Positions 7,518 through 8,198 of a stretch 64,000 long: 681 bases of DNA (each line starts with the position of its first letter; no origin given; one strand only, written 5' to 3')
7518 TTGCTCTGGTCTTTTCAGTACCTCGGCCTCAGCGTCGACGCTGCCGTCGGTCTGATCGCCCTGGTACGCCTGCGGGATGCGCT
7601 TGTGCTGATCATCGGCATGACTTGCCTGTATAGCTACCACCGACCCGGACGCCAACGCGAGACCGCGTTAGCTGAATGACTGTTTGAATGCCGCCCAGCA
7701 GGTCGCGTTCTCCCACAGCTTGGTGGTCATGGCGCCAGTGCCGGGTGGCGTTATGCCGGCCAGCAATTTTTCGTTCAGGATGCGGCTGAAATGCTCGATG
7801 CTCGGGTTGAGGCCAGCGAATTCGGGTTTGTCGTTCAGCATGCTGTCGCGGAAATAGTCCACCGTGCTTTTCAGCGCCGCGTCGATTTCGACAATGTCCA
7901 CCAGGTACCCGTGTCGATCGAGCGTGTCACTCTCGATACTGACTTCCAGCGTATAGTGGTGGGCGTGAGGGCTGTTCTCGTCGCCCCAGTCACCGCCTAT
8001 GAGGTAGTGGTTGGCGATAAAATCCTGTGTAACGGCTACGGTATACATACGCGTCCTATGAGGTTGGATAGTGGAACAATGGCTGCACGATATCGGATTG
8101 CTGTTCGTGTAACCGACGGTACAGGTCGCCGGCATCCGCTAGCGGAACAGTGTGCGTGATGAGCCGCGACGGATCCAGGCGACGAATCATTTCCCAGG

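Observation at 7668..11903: Divergent operon pair (RibD_C reductase - MDR - PTPS-fold // GT4 - SAM methyltransferase): candidate pathway to a glycosylated, methylated pterin/pyrimidine-type metabolite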

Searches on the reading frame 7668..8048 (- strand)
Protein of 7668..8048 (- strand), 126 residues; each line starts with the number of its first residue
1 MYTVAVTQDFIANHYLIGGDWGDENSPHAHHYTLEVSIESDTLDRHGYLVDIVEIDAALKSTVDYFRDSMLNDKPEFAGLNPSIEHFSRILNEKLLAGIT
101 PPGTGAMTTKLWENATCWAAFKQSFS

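Call 3: search_protein_families(library=pfam, proteins=[window:7668-8048:-], max_evalue=0.01)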
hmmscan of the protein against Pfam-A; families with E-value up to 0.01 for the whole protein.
window:7668-8048:- (126 aa): 1 family
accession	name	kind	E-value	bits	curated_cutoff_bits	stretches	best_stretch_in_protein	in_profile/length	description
PF01242.24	PTPS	-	9.8e-23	80.9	22.4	1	4-122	2-119/121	6-pyruvoyl tetrahydropterin synthase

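Call 4: search_protein_families(library=ncbifam, proteins=[window:7668-8048:-], max_evalue=0.01)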
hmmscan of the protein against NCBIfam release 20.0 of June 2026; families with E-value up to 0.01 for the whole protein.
window:7668-8048:- (126 aa): 3 families
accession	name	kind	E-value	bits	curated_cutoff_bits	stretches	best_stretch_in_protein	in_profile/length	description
TIGR03367.1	queuosine_QueD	equivalog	6.6e-12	45.7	89.25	1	5-95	3-90/92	6-carboxytetrahydropterin synthase QueD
TIGR00039.1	6PTHBS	subfamily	3.5e-06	27.3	125.5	1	6-76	6-76/124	6-pyruvoyl tetrahydropterin synthase/6-carboxytetrahydropterin synthase family protein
TIGR03112.1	6_pyr_pter_rel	hypoth_equivalog_domain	1.1e-05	25.7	69.35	1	26-96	19-87/113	6-pyruvoyl tetrahydropterin synthase-related domain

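Call 5: find_encoding_contigs(protein=window:7668-8048:-, flank=10000, max_places=8)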
Protein window:7668-8048:- (126 aa): 4 contigs read that carry it; 4 places shown.
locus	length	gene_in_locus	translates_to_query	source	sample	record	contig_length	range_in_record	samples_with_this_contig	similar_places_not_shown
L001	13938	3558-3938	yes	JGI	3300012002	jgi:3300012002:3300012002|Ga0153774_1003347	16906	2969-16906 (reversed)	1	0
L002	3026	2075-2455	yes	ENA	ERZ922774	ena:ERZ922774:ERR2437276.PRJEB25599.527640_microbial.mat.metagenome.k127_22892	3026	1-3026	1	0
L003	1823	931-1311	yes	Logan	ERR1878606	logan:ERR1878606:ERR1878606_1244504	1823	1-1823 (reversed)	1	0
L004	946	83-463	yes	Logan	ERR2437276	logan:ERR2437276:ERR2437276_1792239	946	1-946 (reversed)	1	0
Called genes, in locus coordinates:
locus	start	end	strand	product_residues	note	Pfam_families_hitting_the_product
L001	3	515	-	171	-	?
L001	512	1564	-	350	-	PF13439:Glyco_transf_4 (faint), PF13579:Glyco_trans_4_4 (weak), PF20706:GT4-conflict, PF00534:Glycos_transf_1, PF13692:Glyco_trans_1_4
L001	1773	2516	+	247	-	PF01872:RibD_C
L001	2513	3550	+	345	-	PF00107:ADH_zinc_N (weak)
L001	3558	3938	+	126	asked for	PF01242:PTPS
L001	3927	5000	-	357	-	PF03706:LPG_synthase_TM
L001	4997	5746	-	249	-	PF01066:CDP-OH_P_transf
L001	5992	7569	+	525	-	PF04349:MdoG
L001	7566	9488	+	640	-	PF00535:Glycos_transf_2, PF13506:Glyco_transf_21, PF13632:Glyco_trans_2_3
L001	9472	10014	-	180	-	PF03188:Cytochrom_B561 (weak), PF01292:Ni_hydr_CYTB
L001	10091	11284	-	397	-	PF07690:MFS_1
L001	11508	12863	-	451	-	PF13435:Cytochrome_C554 (faint), PF09699:Paired_CXXCH_1 (faint), PF14522:Cytochrome_C7 (faint), PF14537:Cytochrom_c3_2 (weak), PF13447:Multi-haem_cyto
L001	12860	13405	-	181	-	PF03264:Cytochrom_NNT, PF09699:Paired_CXXCH_1 (faint), PF14537:Cytochrom_c3_2 (faint), PF22113:Mtrc-MtrF_II-IV_dom (faint)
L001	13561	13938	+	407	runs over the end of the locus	PF13372:Alginate_exp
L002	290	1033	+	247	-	PF01872:RibD_C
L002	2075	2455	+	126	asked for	PF01242:PTPS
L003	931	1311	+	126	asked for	PF01242:PTPS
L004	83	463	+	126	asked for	PF01242:PTPS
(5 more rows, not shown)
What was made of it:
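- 6606..7679 (+): LPG_synthase_TM protein, an MprF-like 'flippase-like' membrane protein (357 aa). It overlaps the CDP-OH gene by 4 nt and the 3' end of the PTPS gene by 12 nt (convergent). Gene call from call 5.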

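Call 7: find_homologous_proteins(query=window:7668-8048:-, max_evalue=0.00001)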
Query window:7668-8048:- (126 aa): 7759 proteins with E <= 0.00001 among 7768 candidates; the best 120 are listed.
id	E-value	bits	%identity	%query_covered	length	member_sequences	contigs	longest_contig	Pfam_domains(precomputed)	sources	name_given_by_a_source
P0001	5.1e-81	287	100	100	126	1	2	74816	PF01242.25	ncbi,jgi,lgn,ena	-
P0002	9.5e-79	280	97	100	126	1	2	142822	PF01242.25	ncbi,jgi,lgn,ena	ncbi:MAG: 6-pyruvoyl tetrahydropterin synthase family protein [Chromatocurvus sp.]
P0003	7.2e-78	277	97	100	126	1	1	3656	PF01242.25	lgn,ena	-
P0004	1.1e-73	263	90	100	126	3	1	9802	PF01242.25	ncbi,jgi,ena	ncbi:MAG: 6-pyruvoyl tetrahydropterin synthase family protein [Chromatocurvus sp.]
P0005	5.8e-73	261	90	100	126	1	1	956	PF01242.25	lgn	-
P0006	6.0e-73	261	90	100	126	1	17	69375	PF01242.25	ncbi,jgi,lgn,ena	-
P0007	2.2e-72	259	88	100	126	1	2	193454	PF01242.25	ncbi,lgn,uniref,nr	ncbi:6-pyruvoyl trahydropterin synthase family protein [Chromatocurvus halotolerans]|uniref:6-carbox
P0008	8.1e-72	257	87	100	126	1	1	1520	PF01242.25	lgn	-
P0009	1.3e-71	257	87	99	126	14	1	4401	PF01242.25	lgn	-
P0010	1.6e-71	256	87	100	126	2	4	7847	PF01242.25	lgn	-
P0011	1.6e-71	256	87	100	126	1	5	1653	PF01242.25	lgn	-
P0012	3.0e-71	255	87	100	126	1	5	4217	PF01242.25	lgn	-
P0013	5.7e-71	254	87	99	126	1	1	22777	PF01242.25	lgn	-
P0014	5.7e-71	254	87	100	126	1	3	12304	PF01242.25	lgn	-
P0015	1.3e-69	250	85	100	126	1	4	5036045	PF01242.25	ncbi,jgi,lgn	ncbi:MAG: 6-carboxytetrahydropterin synthase [Gammaproteobacteria bacterium]|jgi:6-pyruvoyltetrahydr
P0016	1.3e-69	250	85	100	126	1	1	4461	PF01242.25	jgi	jgi:6-pyruvoyltetrahydropterin/6-carboxytetrahydropterin synthase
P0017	1.6e-69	250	86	99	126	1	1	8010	PF01242.25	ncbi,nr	ncbi:MAG: 6-carboxytetrahydropterin synthase [Halomonadaceae bacterium]|nr:MAG: 6-carboxytetrahydrop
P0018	9.4e-69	247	84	99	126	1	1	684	PF01242.25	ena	-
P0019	1.2e-68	247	84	99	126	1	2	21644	PF01242.25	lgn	-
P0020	2.4e-68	246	83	99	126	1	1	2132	PF01242.25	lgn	-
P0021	2.6e-68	246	86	100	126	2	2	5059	PF01242.25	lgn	-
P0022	5.8e-68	245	83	100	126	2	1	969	PF01242.25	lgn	-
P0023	6.1e-68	245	85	99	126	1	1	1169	PF01242.25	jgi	jgi:6-pyruvoyltetrahydropterin/6-carboxytetrahydropterin synthase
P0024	8.6e-68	244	84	99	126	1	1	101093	PF01242.25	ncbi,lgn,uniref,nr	ncbi:6-pyruvoyl trahydropterin synthase family protein [Saccharospirillum impatiens]|uniref:6-pyruvo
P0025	4.5e-67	242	83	99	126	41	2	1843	PF01242.25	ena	-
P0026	7.4e-67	241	81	99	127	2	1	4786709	PF01242.25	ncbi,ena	-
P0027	8.3e-67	241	82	99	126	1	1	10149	PF01242.25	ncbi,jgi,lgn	ncbi:MAG: 6-pyruvoyltetrahydropterin/6-carboxytetrahydropterin synthase [Halieaceae bacterium]|jgi:6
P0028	1.4e-66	240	80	99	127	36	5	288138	PF01242.25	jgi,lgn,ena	-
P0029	1.4e-66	240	82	99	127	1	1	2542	PF01242.25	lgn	-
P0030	1.6e-66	240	84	99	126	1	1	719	PF01242.25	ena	-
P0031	2.4e-66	239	82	99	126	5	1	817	PF01242.25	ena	-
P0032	3.7e-66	239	82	100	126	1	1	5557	PF01242.25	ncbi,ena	-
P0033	6.6e-66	238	81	99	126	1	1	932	PF01242.25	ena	-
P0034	7.1e-66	238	80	99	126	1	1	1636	PF01242.25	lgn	-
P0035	8.1e-66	238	82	99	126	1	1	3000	PF01242.25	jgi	-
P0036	1.3e-65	237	82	99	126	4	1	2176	PF01242.25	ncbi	-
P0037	2.2e-65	236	80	99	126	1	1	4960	PF01242.25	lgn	-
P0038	2.6e-65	236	80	99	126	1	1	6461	PF01242.25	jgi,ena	jgi:6-pyruvoyltetrahydropterin/6-carboxytetrahydropterin synthase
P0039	4.3e-65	235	82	99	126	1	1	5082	PF01242.25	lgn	-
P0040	4.9e-65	235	80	100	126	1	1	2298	PF01242.25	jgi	jgi:6-pyruvoyltetrahydropterin/6-carboxytetrahydropterin synthase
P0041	4.9e-65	235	81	99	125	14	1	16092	PF01242.25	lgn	-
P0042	1.3e-64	234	81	100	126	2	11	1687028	PF01242.25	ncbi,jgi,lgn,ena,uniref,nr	ncbi:6-carboxytetrahydropterin synthase [Pseudohongiella sp. SYSU M77423]|uniref:6-pyruvoyl trahydro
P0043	2.1e-64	233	79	100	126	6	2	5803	PF01242.25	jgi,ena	jgi:6-pyruvoyltetrahydropterin/6-carboxytetrahydropterin synthase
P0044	3.3e-64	233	78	100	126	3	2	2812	PF01242.25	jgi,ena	-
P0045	3.3e-64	233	80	100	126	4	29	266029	PF01242.25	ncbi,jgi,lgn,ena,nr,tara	ncbi:MAG: 6-pyruvoyl tetrahydropterin synthase [Gammaproteobacteria bacterium]|nr:6-pyruvoyl tetrahy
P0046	4.0e-64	232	82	99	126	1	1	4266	PF01242.25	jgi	jgi:6-pyruvoyltetrahydropterin/6-carboxytetrahydropterin synthase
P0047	4.2e-64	232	81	99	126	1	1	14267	PF01242.25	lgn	-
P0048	5.1e-64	232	81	100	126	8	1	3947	PF01242.25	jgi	jgi:6-pyruvoyltetrahydropterin/6-carboxytetrahydropterin synthase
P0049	6.5e-64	232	81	99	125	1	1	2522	PF01242.25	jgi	-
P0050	6.6e-64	232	79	99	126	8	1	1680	PF01242.25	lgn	-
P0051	8.2e-64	231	79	99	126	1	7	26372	PF01242.25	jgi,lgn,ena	-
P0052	8.8e-64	231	80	100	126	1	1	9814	PF01242.25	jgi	jgi:6-pyruvoyltetrahydropterin/6-carboxytetrahydropterin synthase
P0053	9.2e-64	231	79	99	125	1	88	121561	PF01242.25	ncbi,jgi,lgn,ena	ncbi:MAG: 6-pyruvoyl trahydropterin synthase family protein [Pseudohongiellaceae bacterium]|jgi:6-py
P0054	9.7e-64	231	79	99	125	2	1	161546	PF01242.25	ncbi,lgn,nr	ncbi:MAG TPA: 6-carboxytetrahydropterin synthase [Cellvibrio sp.]|nr:6-carboxytetrahydropterin synth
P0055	1.3e-63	231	80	99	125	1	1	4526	PF01242.25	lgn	-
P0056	1.3e-63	231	79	99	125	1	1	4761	PF01242.25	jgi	-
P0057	1.4e-63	231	80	100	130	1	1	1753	PF01242.25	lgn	-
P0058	1.8e-63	230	79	99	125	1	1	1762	PF01242.25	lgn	-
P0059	2.3e-63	230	79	100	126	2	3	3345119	PF01242.25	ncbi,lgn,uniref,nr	ncbi:6-pyruvoyl trahydropterin synthase family protein [Pseudohongiella spirulinae]|uniref:6-carboxy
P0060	2.9e-63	229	78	99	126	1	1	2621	PF01242.25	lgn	-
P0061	3.2e-63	229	81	99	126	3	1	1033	PF01242.25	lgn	-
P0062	3.3e-63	229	78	99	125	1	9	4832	PF01242.25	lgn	-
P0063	3.8e-63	229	79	99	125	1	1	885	PF01242.25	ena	-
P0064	4.6e-63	229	80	99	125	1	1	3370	PF01242.25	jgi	-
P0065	5.3e-63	229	78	99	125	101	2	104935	PF01242.25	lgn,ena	-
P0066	8.7e-63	228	78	99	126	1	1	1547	PF01242.25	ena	-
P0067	9.0e-63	228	78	99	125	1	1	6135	PF01242.25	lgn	-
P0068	9.1e-63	228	76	100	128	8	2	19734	PF01242.25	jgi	jgi:6-pyruvoyltetrahydropterin/6-carboxytetrahydropterin synthase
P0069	1.7e-62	227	80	99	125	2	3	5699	PF01242.25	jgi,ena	jgi:6-pyruvoyltetrahydropterin/6-carboxytetrahydropterin synthase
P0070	1.8e-62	227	78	100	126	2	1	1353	PF01242.25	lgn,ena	-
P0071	2.4e-62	227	80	99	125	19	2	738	PF01242.25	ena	-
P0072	2.4e-62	227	78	99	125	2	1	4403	PF01242.25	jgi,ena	-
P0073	2.9e-62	226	79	99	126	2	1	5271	PF01242.25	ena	-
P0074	3.7e-62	226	78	100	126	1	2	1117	PF01242.25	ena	-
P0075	4.5e-62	226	77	99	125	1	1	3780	PF01242.25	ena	-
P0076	4.5e-62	226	78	99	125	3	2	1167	PF01242.25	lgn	-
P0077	4.6e-62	226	78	99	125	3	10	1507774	PF01242.25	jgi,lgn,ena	jgi:6-pyruvoyltetrahydropterin/6-carboxytetrahydropterin synthase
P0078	6.6e-62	225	76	99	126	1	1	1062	PF01242.25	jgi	jgi:6-pyruvoyltetrahydropterin/6-carboxytetrahydropterin synthase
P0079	6.7e-62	225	79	99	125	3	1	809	PF01242.25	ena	-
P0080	8.5e-62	225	76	100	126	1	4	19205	PF01242.25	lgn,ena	-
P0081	8.8e-62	225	78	99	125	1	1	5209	PF01242.25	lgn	-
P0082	1.1e-61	224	78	99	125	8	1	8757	PF01242.25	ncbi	-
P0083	1.3e-61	224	78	99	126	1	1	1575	PF01242.25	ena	-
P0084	1.7e-61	224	78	99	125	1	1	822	PF01242.25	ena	-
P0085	1.8e-61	224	80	99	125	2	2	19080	PF01242.25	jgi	jgi:6-pyruvoyltetrahydropterin/6-carboxytetrahydropterin synthase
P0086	2.1e-61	224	77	99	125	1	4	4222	PF01242.25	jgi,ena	jgi:6-pyruvoyltetrahydropterin/6-carboxytetrahydropterin synthase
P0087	2.1e-61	223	78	99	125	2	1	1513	PF01242.25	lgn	-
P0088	2.2e-61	223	77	99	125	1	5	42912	PF01242.25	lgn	-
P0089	2.5e-61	223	77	99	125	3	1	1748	PF01242.25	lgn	-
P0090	2.9e-61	223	76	99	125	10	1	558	PF01242.25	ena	-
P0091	2.9e-61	223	77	99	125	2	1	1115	PF01242.25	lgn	-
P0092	3.0e-61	223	77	99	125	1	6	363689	PF01242.25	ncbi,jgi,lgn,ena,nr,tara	ncbi:MAG: 6-pyruvoyl tetrahydropterin synthase [Gammaproteobacteria bacterium]|nr:6-pyruvoyl tetrahy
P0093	3.0e-61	223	77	99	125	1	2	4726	PF01242.25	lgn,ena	-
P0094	3.1e-61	223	76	100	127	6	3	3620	PF01242.25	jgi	jgi:6-pyruvoyltetrahydropterin/6-carboxytetrahydropterin synthase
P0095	3.9e-61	223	77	99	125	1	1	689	PF01242.25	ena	-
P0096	4.0e-61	223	77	99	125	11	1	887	PF01242.25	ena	-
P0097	4.2e-61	223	77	99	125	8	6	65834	PF01242.25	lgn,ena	-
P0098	5.6e-61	222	78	99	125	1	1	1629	PF01242.25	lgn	-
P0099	7.2e-61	222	76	99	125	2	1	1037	PF01242.25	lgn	-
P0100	8.4e-61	222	76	99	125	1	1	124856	PF01242.25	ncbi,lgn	-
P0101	1.0e-60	221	78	99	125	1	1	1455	PF01242.25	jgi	jgi:6-pyruvoyltetrahydropterin/6-carboxytetrahydropterin synthase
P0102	1.1e-60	221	76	99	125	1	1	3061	PF01242.25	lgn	-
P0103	1.2e-60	221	74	100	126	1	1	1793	PF01242.25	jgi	-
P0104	1.2e-60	221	74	99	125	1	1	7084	PF01242.25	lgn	-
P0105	1.9e-60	220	74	99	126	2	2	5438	PF01242.25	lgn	-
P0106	2.1e-60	220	75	99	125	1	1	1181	PF01242.25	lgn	-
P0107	2.1e-60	220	75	99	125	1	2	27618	PF01242.25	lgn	-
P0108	2.6e-60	220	74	99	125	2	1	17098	PF01242.25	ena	-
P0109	2.9e-60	220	75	99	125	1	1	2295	PF01242.25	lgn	-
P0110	3.0e-60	220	78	99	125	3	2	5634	PF01242.25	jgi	-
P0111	3.0e-60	220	75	100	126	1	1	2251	PF01242.25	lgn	-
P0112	3.5e-60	220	78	99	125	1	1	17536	PF01242.25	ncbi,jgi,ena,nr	ncbi:MAG TPA: 6-carboxytetrahydropterin synthase [Candidatus Acidoferrum sp.]|nr:6-carboxytetrahydro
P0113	3.6e-60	219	75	99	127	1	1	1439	PF01242.25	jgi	jgi:6-pyruvoyltetrahydropterin/6-carboxytetrahydropterin synthase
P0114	3.9e-60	219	75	99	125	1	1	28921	PF01242.25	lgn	-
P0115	4.9e-60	219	73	99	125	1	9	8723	PF01242.25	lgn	-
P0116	5.3e-60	219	74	99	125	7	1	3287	PF01242.25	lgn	-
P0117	7.2e-60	219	74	99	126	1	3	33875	PF01242.25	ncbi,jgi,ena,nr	ncbi:MAG TPA: 6-carboxytetrahydropterin synthase [Hyphomicrobiales bacterium]|nr:6-carboxytetrahydro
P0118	7.8e-60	218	74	99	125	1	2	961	PF01242.25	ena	-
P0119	8.4e-60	218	74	99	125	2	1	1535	PF01242.25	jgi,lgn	jgi:6-pyruvoyltetrahydropterin/6-carboxytetrahydropterin synthase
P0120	8.6e-60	218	77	100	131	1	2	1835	PF01242.25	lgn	-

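Call 9: find_related_loci(query=A1, collection=genome_contigs, flank=10000)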
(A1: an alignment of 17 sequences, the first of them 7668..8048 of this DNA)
Query A1 (126 aa) in genome_contigs; peptide patterns used: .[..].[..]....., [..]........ (x = any residue, [..] = any of these).
600 stretches matched a pattern (row limit reached: there are more); 587 encode a relative of the query (tblastn E <= 1e-3); the best 80 are kept; 80 distinct loci.
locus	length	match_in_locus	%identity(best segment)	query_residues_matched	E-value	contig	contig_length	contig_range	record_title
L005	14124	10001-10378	90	1-126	1e-77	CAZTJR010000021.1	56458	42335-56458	MAG TPA_asm: uncultured Alteromonadaceae bacterium isolate binchicken_co218_277 genome assembly, contig: NODE_283_length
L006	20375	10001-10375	86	1-125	2e-75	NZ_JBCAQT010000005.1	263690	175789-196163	Marinimicrobium sp. C2-29 Scaffold5_1, whole genome shotgun sequence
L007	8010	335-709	86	1-125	5e-74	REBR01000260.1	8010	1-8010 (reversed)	MAG: Halomonadaceae bacterium isolate LCM1.Bin30 NODE_12923_length_8010_cov_5.54368, whole genome shotgun sequence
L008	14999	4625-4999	82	1-125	5e-73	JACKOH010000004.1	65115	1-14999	MAG: Pseudomonadales bacterium isolate HK-STAS-PROT-165 HK-STAS-PROT-165_4, whole genome shotgun sequence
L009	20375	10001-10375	85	1-125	4e-73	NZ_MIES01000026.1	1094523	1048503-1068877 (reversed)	Saccharospirillum sp. MSK14-1 scaffold33_cov458_read234, whole genome shotgun sequence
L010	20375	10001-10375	84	1-125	2e-72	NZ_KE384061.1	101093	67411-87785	Saccharospirillum impatiens DSM 12546 G565DRAFT_scaffold00015.15, whole genome shotgun sequence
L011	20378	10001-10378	84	1-126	2e-72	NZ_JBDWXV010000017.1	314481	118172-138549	MAG: Saccharospirillum sp. isolate LC.122.F.C4_512_38 LC_122_F_C4_512_38_000000000017, whole genome shotgun sequence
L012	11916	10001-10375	83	1-125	4e-71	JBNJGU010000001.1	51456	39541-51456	MAG: Pseudomonadota bacterium isolate Y22_30dBSe2.bin.110 NODE_188_length_51456_cov_10.435754, whole genome shotgun sequ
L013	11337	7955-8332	97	1-126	1e-82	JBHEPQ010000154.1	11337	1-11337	MAG: Chromatocurvus sp. isolate S6_bin.88.orig S6_k141_676775, whole genome shotgun sequence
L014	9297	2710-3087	83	1-126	2e-70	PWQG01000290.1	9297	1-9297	MAG: Gammaproteobacteria bacterium isolate CSSed10_474R1 CS-Sed10-C20535, whole genome shotgun sequence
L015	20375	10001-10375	83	1-125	2e-70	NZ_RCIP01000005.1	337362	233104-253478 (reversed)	Saccharospirillum alexandrii strain LZ-5 scaffold5, whole genome shotgun sequence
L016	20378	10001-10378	80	1-126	5e-70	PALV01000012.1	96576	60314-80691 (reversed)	MAG: Gammaproteobacteria bacterium isolate SAT35 MHASMcontig_707717, whole genome shotgun sequence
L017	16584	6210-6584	79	1-125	2e-69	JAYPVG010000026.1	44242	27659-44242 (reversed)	MAG: Pseudomonadales bacterium isolate 139588_S189_vamb_bins.tsv.023 NODE_837_length_44242_cov_5.917532, whole genome sh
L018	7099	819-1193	81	1-125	3e-68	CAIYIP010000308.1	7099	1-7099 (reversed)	MAG: uncultured Gammaproteobacteria bacterium isolate UppL7s_bin-0873 genome assembly, contig: bin-0873:308/533, whole g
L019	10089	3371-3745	78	1-125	1e-67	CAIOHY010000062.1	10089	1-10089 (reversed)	MAG: uncultured Cellvibrio sp. isolate ErkenSummer_bin-5019 genome assembly, contig: bin-5019:062/669, whole genome shot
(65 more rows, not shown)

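Call 32: search_solved_structures(query=window:7668-8048:-, max_evalue=0.01, show_alignments=4)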
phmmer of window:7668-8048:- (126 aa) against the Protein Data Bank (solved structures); distinct sequences matched with E-value up to 0.01: 5.
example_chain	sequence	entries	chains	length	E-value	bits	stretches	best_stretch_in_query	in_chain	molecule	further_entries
3d7j_A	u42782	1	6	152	1.8e-06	31.3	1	1-123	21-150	Uncharacterized protein SCO6650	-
3qna_A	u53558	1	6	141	0.0013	22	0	27-89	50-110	6-carboxy-5,6,7,8-tetrahydropterin synthase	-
3qn0_A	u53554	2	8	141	0.0015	21.8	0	27-89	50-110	6-carboxy-5,6,7,8-tetrahydropterin synthase | 6-pyruvoyl tetrahydrobiopterin synthase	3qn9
2dj6_A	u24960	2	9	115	0.0029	20.9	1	6-114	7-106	hypothetical protein PH0634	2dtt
4ntk_A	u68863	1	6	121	0.009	19.3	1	26-89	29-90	6-carboxy-5,6,7,8-tetrahydropterin synthase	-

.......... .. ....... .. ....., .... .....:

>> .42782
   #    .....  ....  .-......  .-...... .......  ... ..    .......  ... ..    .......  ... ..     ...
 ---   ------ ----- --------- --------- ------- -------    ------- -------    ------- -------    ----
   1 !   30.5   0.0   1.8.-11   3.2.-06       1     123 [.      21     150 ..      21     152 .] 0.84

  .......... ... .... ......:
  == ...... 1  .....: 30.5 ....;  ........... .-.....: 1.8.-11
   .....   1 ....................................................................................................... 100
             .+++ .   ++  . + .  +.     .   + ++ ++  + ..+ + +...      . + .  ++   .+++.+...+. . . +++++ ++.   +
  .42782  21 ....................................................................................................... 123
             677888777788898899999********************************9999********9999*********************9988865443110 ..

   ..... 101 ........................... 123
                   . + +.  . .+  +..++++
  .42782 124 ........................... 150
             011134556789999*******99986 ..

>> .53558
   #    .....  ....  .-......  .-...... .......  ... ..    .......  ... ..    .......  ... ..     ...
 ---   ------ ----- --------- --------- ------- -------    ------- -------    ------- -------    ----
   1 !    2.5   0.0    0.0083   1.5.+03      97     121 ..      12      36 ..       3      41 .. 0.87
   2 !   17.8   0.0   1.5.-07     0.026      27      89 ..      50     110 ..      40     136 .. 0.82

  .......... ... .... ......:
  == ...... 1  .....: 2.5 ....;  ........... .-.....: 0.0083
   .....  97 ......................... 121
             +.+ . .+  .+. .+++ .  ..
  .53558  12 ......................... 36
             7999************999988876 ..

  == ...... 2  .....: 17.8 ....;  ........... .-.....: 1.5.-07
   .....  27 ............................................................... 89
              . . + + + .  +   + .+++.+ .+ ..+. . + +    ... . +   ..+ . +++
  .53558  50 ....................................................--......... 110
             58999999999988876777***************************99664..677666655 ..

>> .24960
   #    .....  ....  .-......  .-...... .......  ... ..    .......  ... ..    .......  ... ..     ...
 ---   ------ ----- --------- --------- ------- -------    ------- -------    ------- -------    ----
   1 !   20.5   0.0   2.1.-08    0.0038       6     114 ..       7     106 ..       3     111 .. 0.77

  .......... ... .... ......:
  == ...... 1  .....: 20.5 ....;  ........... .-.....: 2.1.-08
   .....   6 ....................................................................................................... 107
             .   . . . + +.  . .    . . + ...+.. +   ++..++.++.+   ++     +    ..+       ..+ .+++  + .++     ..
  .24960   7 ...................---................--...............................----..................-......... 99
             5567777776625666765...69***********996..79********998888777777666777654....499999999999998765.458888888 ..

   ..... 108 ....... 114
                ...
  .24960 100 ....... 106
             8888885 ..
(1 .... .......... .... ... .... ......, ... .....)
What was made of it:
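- Closest known: COG0720/PTPS subfamilies: QueD. Different: The protein has 'WGDEN' where PTPS-IV has 'FGPAQ', and unlike SCO6650 it keeps the second zinc His (call 32).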

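Call 38: search_protein_representatives(protein=window:7668-8048:-)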
Query: 126 residues. Proteins with E-value up to 0.001 (for the whole library): 973; up to 1e-10: 234; up to 1e-30: 9. The best 150 are listed.
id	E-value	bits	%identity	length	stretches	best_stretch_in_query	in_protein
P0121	2.2e-38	147.4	54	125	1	1-123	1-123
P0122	8.3e-37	142.3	53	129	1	1-121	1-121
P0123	7.8e-35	136.0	65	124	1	1-93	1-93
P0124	1.6e-33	131.7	75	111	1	1-80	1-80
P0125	1.8e-32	128.3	46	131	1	2-122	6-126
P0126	2.5e-32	127.8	61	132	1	1-93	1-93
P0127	1.9e-31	125.0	59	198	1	1-95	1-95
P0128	2.2e-31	124.8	47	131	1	1-125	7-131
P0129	4.9e-31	123.7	44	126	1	1-123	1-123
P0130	2.3e-29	118.3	45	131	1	1-123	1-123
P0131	1.2e-28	116.0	43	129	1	1-124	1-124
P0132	1.9e-28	115.3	61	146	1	2-84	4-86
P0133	3.4e-28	114.5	45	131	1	2-122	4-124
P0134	8.8e-28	113.2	42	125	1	1-125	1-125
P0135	1.4e-27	112.5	43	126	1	1-124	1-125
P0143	7.8e-25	103.6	41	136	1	3-125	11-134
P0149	3.8e-24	101.4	49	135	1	1-97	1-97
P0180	4.6e-21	91.4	34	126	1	1-123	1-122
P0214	6.0e-18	81.4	35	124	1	1-122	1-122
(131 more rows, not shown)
